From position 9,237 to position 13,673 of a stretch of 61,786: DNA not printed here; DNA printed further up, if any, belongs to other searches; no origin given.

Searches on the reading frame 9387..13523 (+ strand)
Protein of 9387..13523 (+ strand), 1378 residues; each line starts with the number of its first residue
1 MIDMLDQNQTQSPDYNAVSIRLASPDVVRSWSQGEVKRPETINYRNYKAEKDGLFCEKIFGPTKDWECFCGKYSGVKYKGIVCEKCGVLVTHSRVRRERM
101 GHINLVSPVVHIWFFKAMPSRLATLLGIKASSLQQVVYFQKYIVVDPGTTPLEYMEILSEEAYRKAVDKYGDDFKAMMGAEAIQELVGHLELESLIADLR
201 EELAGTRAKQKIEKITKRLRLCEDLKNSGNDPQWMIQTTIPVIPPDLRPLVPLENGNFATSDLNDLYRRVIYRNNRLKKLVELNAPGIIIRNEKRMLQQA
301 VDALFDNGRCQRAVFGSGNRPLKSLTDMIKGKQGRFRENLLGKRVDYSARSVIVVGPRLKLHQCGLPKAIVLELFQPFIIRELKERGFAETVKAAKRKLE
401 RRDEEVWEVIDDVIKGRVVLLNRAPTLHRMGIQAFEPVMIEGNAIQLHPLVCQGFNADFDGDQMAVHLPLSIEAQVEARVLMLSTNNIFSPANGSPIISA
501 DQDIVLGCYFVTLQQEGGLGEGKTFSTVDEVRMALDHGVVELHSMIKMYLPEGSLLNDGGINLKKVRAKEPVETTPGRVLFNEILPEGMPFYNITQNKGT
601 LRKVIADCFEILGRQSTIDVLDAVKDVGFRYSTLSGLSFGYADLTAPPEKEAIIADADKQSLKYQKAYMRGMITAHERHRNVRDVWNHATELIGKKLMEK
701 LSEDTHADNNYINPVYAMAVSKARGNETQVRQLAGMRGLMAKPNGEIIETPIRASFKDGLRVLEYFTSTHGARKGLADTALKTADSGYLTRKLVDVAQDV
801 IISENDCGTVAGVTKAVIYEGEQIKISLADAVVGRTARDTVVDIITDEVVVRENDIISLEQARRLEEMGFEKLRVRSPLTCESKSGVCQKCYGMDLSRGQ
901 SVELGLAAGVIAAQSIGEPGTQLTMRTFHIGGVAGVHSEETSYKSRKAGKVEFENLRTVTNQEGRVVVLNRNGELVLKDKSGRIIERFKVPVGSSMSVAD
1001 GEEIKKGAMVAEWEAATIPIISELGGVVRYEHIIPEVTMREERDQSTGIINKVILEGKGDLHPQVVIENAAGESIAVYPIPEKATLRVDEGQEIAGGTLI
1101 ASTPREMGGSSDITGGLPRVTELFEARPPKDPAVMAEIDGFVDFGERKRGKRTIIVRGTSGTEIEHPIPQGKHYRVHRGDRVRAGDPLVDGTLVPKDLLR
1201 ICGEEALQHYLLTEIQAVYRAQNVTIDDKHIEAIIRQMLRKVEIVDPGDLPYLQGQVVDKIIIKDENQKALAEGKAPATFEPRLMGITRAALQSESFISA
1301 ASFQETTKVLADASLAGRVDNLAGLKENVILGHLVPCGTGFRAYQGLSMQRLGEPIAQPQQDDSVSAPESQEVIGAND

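Call 85: search_protein_families(library=pfam, proteins=[window:9387-13523:+], max_evalue=0.00001)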
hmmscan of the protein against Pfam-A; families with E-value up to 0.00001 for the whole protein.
window:9387-13523:+ (1378 aa): 7 families
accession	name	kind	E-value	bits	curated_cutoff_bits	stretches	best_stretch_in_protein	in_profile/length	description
PF04997.17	RNA_pol_Rpb1_1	-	7.9e-77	259.1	39.7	1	16-340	5-312/312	RNA polymerase Rpb1, domain 1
PF04998.22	RNA_pol_Rpb1_5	-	1e-63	215.7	28.5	1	759-1288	1-260/267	RNA polymerase Rpb1, domain 5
PF00623.25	RNA_pol_Rpb1_2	-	1.6e-40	139.5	25.3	2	386-483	68-165/166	RNA polymerase Rpb1, domain 2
PF04983.23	RNA_pol_Rpb1_3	-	6.3e-24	85.1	28.9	1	487-644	1-162/162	RNA polymerase Rpb1, domain 3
PF05000.22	RNA_pol_Rpb1_4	-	4.5e-13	49.5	24.8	1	673-756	1-106/107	RNA polymerase Rpb1, domain 4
PF21668.3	RPOC_hybrid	-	5.4e-07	29.8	27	0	964-1015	16-71/102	DNA-directed RNA polymerase subunit beta', hybrid domain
PF01333.25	Apocytochr_F_C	-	7e-07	29.8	30.4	0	1146-1189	18-61/118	Apocytochrome F, C-terminal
